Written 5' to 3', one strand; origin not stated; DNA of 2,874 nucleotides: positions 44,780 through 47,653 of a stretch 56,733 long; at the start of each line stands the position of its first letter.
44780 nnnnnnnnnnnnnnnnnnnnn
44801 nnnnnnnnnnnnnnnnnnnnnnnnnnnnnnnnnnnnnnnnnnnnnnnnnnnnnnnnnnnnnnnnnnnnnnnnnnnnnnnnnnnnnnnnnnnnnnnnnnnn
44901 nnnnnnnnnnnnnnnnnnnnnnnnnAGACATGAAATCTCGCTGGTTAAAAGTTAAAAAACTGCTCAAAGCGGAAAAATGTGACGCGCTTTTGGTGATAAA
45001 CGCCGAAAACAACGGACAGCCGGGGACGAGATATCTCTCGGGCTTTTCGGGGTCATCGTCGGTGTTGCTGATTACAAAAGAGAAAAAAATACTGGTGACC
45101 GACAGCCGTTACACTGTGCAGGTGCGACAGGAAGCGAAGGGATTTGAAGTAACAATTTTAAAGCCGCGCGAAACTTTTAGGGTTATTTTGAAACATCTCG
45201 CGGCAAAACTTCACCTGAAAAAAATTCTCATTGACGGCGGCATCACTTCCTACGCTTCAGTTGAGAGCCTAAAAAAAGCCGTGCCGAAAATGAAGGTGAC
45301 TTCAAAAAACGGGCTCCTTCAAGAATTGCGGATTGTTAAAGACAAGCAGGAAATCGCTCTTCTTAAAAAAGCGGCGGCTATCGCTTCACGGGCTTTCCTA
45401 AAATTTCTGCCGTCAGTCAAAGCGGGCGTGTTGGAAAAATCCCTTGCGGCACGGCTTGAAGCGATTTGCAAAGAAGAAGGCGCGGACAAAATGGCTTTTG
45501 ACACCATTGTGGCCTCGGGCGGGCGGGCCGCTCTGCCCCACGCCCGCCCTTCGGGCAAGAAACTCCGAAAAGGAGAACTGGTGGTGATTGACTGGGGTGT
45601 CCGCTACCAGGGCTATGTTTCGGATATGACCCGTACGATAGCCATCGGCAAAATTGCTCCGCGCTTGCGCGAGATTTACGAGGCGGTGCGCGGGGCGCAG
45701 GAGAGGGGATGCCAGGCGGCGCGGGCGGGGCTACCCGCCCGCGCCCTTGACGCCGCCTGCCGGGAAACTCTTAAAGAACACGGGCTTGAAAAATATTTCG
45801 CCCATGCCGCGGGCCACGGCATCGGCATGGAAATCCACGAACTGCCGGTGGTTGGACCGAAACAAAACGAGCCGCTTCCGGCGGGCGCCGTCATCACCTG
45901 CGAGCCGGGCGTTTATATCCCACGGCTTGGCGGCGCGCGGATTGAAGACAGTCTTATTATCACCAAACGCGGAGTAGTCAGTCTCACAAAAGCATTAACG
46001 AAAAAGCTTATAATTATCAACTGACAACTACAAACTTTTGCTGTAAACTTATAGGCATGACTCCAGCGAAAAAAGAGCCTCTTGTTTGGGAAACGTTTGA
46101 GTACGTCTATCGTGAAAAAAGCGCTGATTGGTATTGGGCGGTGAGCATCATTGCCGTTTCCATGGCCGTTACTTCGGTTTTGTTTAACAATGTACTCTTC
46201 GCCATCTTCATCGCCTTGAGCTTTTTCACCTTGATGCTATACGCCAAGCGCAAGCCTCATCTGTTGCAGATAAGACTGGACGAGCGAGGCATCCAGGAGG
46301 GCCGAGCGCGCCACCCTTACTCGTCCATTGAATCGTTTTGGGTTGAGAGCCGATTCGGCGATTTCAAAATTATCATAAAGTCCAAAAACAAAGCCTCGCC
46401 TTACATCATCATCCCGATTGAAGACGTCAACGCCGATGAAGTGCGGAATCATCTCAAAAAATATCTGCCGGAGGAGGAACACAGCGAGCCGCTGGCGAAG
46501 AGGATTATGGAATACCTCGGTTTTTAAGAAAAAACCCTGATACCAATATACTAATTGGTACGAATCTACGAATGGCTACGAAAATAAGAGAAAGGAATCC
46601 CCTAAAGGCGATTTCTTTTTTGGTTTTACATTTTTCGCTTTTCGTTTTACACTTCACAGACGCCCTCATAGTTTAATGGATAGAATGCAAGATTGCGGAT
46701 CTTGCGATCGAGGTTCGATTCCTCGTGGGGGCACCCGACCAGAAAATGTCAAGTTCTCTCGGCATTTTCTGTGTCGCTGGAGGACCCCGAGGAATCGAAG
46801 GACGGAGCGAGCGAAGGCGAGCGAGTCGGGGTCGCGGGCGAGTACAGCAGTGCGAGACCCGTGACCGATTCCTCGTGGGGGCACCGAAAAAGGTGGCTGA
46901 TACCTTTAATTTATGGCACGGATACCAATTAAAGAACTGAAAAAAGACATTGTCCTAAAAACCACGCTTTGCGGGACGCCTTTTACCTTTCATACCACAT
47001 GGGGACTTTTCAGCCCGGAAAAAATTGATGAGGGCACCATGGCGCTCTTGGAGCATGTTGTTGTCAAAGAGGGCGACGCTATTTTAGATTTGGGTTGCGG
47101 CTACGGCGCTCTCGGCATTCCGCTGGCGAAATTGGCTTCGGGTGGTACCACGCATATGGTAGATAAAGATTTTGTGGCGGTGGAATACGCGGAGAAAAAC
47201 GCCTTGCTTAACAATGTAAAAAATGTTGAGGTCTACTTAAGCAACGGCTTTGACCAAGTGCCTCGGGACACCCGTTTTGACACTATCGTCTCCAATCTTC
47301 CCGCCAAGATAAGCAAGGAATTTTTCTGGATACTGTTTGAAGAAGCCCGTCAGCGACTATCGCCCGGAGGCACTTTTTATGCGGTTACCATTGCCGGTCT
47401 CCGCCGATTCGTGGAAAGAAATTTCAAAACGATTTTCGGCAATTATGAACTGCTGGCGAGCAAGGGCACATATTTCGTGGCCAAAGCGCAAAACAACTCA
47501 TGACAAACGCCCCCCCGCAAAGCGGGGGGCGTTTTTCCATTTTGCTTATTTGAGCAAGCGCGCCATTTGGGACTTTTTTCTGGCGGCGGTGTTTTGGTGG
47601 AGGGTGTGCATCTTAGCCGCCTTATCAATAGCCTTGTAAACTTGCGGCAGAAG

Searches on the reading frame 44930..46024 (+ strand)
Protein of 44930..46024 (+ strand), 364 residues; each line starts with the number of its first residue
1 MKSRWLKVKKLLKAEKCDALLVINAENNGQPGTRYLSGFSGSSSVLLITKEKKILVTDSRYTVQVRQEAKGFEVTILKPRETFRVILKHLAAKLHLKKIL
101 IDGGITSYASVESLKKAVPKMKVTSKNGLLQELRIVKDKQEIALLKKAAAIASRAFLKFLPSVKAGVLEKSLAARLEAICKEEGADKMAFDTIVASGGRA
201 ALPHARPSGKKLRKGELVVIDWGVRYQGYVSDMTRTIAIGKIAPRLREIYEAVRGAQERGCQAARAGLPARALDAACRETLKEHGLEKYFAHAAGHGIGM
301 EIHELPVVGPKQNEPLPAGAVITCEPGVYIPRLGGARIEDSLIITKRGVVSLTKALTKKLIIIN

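Call 9: search_protein_families(library=pfam, proteins=[window:44930-46024:+])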
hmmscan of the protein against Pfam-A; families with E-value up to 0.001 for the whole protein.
window:44930-46024:+ (364 aa): 2 families
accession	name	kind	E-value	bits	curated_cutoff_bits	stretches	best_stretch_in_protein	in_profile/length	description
PF00557.29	Peptidase_M24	-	2.6e-66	223.8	23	1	144-346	2-208/208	Metallopeptidase family M24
PF01321.24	Creatinase_N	-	4.4e-21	76.2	22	1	4-136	1-128/128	Creatinase/Prolidase N-terminal domain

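Call 15: find_related_loci(query=window:44930-46024:+, collection=genome_contigs, flank=10000)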
Query window:44930-46024:+ (364 aa) in genome_contigs; peptide patterns used: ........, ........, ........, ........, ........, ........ (x = any residue, [..] = any of these).
136 stretches matched a pattern; 6 encode a relative of the query (tblastn E <= 1e-3); 6 distinct loci.
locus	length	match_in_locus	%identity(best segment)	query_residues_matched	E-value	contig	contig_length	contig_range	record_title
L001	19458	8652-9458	35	90-361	1e-46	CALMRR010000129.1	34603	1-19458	MAG TPA_asm: uncultured Petrotoga sp. isolate SRR5007357_bin.106_CONCOCT_v1.1_MAG genome assembly, contig: ERZ778037.121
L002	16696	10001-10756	34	101-354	1e-44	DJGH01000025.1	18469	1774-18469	MAG TPA_asm: Petrotoga sp. UBA5851 UBA5851_contig_1862, whole genome shotgun sequence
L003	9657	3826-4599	34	101-361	2e-44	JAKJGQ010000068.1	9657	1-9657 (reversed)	MAG: Thermotogae bacterium isolate UR.bin268 NODE_68_length_9657_cov_30.656785, whole genome shotgun sequence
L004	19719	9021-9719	37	136-355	8e-44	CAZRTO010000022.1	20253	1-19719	MAG TPA_asm: uncultured bacterium isolate binchicken_co27_245 genome assembly, contig: NODE_4684_length_20253_cov_6.8288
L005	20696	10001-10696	31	129-354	2e-25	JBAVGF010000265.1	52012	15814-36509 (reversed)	MAG: Thermodesulfobacteriota bacterium isolate MFD06953_ilm_asm_bin13 k127_323160, whole genome shotgun sequence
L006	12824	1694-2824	24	2-361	7e-21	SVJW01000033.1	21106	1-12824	MAG: Oscillospiraceae bacterium isolate SIG445 NODE_47215_length_21106_cov_4.780161, whole genome shotgun sequence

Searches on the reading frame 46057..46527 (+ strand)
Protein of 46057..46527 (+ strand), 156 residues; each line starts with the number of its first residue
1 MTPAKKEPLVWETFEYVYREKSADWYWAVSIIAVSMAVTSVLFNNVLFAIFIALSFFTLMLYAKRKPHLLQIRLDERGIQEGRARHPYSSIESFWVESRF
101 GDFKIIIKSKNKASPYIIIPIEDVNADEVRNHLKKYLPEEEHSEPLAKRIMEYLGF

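Call 9: search_protein_families(library=pfam, proteins=[window:46057-46527:+])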
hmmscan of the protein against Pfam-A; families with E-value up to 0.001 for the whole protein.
window:46057-46527:+ (156 aa): 1 family
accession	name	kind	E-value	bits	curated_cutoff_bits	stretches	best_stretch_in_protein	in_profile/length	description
PF18923.6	DUF5673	-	0.00018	21.9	26.7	1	74-136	5-64/66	Domain of unknown function (DUF5673)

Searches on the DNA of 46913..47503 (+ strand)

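Call 39: search_rna_families(sources=[L014, L012, L010], threshold=evalue, max_evalue=1)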
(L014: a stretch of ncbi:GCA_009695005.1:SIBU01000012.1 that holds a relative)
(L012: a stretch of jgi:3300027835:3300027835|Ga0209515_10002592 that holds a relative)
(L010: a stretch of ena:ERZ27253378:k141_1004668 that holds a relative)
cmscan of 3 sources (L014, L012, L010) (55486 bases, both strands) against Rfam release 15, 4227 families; matches with E-value up to 1: 14.
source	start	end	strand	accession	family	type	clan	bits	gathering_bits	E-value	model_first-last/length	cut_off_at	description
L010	1369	1487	-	RF03000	LOOT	Gene; sRNA;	-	87.4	46.4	3.1e-15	1-121/121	no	LOOT RNA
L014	1036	1108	-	RF00005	tRNA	Gene; tRNA;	CL00001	73.2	29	3.5e-14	1-71/71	no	tRNA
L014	1378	1449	-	RF00005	tRNA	Gene; tRNA;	CL00001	72.9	29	4.3e-14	1-71/71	no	tRNA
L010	18782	18854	+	RF00005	tRNA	Gene; tRNA;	CL00001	68.8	29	5.8e-13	1-71/71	no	tRNA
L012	124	195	-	RF00005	tRNA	Gene; tRNA;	CL00001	66.7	29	2.2e-12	1-71/71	no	tRNA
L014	8833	8904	+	RF00005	tRNA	Gene; tRNA;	CL00001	63.3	29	1.9e-11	1-71/71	no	tRNA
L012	9171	9242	+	RF00005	tRNA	Gene; tRNA;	CL00001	60.9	29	8.7e-11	1-71/71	no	tRNA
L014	6301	6387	-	RF00005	tRNA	Gene; tRNA;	CL00001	57.9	29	5.7e-10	1-71/71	no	tRNA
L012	6049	6135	+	RF00005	tRNA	Gene; tRNA;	CL00001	52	29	2.4e-08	1-71/71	no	tRNA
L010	18782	18855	-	RF04354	Plastid-ycf2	Cis-reg;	-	36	65.7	0.00069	1-75/75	no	Plastid-ycf2 5UTR RNA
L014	1377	1449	+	RF04354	Plastid-ycf2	Cis-reg;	-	34.3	65.7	0.0021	1-75/75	no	Plastid-ycf2 5UTR RNA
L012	123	195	+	RF04354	Plastid-ycf2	Cis-reg;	-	31.4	65.7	0.013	1-75/75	no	Plastid-ycf2 5UTR RNA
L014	6301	6352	+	RF04351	Plastid-psbl-rps4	Cis-reg;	-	26.1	68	0.3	1-53/53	no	Plastid-psbl-rps4 3UTR RNA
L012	1748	1802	+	RF01478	rli47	Gene; sRNA;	-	18.6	200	0.69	1-508/508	no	Listeria sRNA rli47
